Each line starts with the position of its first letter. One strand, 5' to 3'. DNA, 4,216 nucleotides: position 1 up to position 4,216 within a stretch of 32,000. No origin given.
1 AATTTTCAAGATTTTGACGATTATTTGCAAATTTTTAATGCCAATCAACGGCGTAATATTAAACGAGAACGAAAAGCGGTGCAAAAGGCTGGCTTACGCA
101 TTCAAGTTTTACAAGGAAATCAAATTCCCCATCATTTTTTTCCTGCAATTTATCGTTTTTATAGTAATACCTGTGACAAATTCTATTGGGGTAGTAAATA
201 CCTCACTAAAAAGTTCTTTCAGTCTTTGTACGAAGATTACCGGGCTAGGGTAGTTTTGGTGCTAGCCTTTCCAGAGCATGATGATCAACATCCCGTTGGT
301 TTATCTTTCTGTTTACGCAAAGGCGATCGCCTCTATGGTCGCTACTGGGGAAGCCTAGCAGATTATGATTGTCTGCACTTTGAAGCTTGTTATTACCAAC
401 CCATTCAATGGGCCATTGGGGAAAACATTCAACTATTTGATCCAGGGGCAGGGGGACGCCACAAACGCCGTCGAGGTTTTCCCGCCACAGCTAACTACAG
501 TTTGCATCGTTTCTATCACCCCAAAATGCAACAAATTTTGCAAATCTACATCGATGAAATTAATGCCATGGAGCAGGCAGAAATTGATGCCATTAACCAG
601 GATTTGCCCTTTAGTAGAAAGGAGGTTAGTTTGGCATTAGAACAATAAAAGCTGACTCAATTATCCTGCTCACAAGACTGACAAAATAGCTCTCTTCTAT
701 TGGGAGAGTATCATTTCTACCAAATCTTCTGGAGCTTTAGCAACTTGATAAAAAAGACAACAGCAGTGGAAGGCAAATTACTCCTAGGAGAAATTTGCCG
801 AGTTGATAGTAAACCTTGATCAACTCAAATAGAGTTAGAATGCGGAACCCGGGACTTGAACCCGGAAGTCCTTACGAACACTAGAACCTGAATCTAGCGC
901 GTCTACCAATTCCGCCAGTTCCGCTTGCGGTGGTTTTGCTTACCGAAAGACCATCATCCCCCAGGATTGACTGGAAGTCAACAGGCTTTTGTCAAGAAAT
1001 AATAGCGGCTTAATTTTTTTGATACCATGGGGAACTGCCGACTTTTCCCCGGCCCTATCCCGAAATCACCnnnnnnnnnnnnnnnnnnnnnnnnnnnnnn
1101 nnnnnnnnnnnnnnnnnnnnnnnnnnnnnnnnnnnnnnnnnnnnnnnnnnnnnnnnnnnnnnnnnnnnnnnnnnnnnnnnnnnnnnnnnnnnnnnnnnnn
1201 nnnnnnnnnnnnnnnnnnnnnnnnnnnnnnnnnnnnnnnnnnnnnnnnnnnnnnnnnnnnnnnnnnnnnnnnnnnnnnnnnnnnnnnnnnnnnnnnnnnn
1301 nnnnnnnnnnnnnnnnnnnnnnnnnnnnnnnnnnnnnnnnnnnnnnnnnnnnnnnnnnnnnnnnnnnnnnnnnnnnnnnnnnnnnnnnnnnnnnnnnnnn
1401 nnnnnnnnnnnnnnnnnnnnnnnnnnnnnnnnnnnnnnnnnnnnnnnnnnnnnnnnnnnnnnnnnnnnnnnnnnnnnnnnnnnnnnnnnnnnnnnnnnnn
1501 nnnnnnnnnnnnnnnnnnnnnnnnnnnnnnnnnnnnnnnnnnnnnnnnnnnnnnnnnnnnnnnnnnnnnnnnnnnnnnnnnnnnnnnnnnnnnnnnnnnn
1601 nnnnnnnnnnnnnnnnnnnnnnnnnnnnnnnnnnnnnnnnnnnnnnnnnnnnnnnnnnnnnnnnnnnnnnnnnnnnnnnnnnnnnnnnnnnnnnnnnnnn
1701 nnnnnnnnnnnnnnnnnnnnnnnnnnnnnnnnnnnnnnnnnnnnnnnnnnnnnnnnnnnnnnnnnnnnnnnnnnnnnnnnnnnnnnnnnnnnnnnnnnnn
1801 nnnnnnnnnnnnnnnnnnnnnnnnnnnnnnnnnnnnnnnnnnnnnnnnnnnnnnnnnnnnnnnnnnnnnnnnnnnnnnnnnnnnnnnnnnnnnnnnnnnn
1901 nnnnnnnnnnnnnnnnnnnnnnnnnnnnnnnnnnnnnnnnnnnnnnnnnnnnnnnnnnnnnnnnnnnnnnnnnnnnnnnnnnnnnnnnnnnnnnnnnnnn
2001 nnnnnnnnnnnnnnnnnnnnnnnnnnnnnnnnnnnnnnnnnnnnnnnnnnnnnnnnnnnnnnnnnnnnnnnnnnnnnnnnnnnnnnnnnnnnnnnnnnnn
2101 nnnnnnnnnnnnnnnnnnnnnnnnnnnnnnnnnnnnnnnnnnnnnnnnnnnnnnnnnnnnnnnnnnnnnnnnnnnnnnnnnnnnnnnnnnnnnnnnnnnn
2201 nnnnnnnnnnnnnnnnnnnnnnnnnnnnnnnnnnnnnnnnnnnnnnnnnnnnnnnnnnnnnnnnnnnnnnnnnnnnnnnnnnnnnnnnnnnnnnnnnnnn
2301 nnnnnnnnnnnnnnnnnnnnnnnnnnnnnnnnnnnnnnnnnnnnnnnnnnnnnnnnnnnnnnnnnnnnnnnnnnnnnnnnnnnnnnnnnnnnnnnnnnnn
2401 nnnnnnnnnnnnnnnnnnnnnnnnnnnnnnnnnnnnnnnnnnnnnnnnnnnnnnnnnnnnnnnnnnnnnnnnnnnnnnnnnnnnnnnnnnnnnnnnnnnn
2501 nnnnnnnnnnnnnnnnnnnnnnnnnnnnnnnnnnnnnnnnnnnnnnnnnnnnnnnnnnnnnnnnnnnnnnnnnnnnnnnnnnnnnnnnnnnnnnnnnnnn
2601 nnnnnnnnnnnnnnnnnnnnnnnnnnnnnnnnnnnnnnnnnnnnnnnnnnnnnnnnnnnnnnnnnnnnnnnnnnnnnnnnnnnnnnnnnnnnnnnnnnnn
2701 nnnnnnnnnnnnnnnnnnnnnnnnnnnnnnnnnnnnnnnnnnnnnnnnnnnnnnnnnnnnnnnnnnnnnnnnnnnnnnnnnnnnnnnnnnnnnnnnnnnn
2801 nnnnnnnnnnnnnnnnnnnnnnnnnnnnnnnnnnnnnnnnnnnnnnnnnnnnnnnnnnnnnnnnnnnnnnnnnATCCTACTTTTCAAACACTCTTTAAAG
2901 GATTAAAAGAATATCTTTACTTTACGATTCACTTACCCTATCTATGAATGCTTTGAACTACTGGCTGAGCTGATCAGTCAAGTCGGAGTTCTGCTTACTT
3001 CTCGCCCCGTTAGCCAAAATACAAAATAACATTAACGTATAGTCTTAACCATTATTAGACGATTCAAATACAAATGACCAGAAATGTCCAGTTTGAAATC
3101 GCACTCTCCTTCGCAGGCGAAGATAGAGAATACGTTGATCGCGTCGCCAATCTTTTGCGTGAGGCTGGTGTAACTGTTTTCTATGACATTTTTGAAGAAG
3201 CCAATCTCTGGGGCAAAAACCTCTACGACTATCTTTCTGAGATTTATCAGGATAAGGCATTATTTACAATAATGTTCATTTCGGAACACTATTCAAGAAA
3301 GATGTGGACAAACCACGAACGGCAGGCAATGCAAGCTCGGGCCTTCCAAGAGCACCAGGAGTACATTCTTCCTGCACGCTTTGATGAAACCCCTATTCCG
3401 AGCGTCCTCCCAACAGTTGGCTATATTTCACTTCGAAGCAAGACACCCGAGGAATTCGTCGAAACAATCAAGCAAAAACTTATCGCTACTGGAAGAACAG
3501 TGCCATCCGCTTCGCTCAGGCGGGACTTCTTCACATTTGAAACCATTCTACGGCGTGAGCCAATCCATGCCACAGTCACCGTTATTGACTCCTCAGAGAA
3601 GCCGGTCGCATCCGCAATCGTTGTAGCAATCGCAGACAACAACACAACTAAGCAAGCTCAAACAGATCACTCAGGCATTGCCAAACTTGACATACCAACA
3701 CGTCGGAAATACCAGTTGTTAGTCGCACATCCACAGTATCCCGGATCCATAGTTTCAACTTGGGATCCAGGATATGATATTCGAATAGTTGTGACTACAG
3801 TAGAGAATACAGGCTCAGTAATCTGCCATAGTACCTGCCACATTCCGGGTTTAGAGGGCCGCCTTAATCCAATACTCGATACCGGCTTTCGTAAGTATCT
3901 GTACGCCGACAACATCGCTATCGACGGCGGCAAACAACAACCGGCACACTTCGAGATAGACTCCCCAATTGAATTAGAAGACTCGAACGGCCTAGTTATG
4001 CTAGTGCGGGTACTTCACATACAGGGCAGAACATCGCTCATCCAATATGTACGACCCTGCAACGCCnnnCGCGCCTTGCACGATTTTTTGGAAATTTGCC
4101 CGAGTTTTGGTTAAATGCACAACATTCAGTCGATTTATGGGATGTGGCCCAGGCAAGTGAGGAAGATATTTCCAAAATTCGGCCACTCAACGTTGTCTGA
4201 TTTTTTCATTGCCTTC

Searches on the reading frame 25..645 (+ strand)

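Call 87: search_protein_families(library=pfam, proteins=[window:25-645:+], max_evalue=0.001)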
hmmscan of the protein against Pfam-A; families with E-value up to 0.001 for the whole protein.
window:25-645:+ (207 aa): 2 families
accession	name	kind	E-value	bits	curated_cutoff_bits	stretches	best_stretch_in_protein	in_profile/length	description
PF04339.18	FemAB_like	-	3.2e-72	244.2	27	1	2-197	177-368/369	Peptidogalycan biosysnthesis/recognition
PF13480.13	Acetyltransf_6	-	2.6e-09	37.8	22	1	7-144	2-138/143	Acetyltransferase (GNAT) domain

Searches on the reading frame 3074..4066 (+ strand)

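Call 87: search_protein_families(library=pfam, proteins=[window:3074-4066:+], max_evalue=0.001)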
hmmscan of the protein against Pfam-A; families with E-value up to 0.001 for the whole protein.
window:3074-4066:+ (331 aa): 2 families
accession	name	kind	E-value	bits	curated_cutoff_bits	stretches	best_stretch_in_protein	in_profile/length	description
PF13676.11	TIR_2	-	1e-17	65.2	28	1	9-126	1-113/122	TIR domain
PF13620.12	CarboxypepD_reg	-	5.7e-06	27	32.3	1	168-227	4-64/82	Carboxypeptidase regulatory-like domain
